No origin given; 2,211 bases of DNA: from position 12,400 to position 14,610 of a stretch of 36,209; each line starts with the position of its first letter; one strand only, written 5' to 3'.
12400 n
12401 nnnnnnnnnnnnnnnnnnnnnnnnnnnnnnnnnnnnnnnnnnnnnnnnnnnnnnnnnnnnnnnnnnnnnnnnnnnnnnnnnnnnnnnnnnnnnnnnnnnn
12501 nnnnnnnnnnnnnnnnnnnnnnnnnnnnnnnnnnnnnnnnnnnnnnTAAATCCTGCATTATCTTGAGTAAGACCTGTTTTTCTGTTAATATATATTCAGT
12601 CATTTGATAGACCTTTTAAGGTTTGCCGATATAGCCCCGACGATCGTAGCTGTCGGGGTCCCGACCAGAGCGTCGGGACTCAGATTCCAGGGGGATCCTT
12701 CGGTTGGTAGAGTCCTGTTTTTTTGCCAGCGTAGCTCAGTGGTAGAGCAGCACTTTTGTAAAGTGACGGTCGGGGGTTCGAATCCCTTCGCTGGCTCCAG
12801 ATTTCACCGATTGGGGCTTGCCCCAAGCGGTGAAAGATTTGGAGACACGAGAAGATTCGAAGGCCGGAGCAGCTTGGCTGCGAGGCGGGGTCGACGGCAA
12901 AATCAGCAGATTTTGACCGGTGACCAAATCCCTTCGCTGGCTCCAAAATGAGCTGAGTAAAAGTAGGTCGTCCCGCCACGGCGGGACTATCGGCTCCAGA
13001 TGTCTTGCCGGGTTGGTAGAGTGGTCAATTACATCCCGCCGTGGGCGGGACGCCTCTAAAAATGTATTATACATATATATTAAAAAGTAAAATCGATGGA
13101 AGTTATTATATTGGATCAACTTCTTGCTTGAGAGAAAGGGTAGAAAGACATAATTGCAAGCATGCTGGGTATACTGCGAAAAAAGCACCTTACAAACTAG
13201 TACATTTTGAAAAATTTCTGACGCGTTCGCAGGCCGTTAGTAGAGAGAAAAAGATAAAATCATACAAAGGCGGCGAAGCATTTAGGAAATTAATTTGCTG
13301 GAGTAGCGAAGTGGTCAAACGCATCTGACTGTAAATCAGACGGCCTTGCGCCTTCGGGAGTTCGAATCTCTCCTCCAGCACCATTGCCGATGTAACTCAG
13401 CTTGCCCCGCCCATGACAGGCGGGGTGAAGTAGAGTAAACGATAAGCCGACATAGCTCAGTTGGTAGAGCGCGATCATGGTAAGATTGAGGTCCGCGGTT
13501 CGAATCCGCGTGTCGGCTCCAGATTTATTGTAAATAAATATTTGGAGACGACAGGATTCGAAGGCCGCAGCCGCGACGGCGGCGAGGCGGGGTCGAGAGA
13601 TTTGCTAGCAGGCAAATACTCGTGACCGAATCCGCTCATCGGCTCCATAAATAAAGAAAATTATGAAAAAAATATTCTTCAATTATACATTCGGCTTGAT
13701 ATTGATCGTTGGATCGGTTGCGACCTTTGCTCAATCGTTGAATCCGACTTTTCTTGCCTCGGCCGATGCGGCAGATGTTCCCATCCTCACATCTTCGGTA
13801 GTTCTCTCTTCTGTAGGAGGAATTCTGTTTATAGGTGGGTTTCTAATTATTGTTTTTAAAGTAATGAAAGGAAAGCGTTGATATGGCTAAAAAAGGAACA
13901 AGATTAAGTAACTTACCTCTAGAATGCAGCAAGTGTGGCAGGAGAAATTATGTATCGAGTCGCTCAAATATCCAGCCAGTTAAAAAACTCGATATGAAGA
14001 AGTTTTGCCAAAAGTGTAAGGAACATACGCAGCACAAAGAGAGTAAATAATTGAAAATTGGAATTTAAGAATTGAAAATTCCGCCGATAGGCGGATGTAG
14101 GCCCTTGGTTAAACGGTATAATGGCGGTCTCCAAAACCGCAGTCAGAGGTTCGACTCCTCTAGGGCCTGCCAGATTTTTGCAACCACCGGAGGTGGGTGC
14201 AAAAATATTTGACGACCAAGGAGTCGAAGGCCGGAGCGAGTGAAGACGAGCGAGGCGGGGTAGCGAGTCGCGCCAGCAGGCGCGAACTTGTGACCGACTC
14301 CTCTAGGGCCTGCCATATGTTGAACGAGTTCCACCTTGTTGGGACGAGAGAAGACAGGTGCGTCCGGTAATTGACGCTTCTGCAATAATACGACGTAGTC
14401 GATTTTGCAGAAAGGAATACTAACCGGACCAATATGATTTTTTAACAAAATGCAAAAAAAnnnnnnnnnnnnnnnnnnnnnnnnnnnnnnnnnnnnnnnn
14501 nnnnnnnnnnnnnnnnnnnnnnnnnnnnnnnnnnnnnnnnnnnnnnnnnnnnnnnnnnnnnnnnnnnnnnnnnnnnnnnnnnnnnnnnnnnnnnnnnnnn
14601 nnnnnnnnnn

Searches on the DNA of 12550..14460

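Call 72: search_rna_families(source=window, start=12550, end=14460, threshold=evalue, max_evalue=5)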
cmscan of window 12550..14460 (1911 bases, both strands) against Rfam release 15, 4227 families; matches with E-value up to 5: 13.
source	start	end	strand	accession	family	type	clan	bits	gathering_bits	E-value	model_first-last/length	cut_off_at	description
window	12725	12796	+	RF00005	tRNA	Gene; tRNA;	CL00001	66.8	29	7.1e-14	1-71/71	no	tRNA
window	13446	13518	+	RF00005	tRNA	Gene; tRNA;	CL00001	64.7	29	2.7e-13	1-71/71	no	tRNA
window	13297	13380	+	RF00005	tRNA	Gene; tRNA;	CL00001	63.9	29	4.5e-13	1-71/71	no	tRNA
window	14099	14169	+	RF00005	tRNA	Gene; tRNA;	CL00001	62.9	29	8.4e-13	1-71/71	no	tRNA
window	12778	12860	+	RF00984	mir-576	Gene; miRNA;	-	25.2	99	0.016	1-90/90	no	mir-576 microRNA precursor family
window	14099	14170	-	RF04354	Plastid-ycf2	Cis-reg;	-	20.6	65.7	0.38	1-75/75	no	Plastid-ycf2 5UTR RNA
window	13280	13430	+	RF02223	sX4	Gene; sRNA;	-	20.3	70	0.16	1-167/167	no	Proteobacterial sRNA sX4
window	12589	12690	-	RF00063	SscA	Gene;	-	19.4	60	4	1-96/96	no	SscA RNA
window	13642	13661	-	RF01379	CRISPR-DR66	Gene; CRISPR;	CL00014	19.2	45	3.7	1-37/37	no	CRISPR RNA direct repeat element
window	13460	13517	+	RF01684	mascRNA-menRNA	Gene;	-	16.8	42.5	4.5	1-56/56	no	MALAT1-associated small cytoplasmic RNA/MEN beta RNA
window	13668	13739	-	RF02777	OppA_thermometer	Cis-reg; thermoregulator;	-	11.9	290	3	1-304/304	no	OppA 5' UTR thermometer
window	13757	13818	-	RF01145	sR14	Gene; snRNA; snoRNA; CD-box;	-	11.8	38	4.9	1-54/54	no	Small nucleolar RNA sR14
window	12608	12659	+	RF01395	isrL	Gene; sRNA;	-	11.3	35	2.7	287-339/345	no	isrL Hfq binding RNA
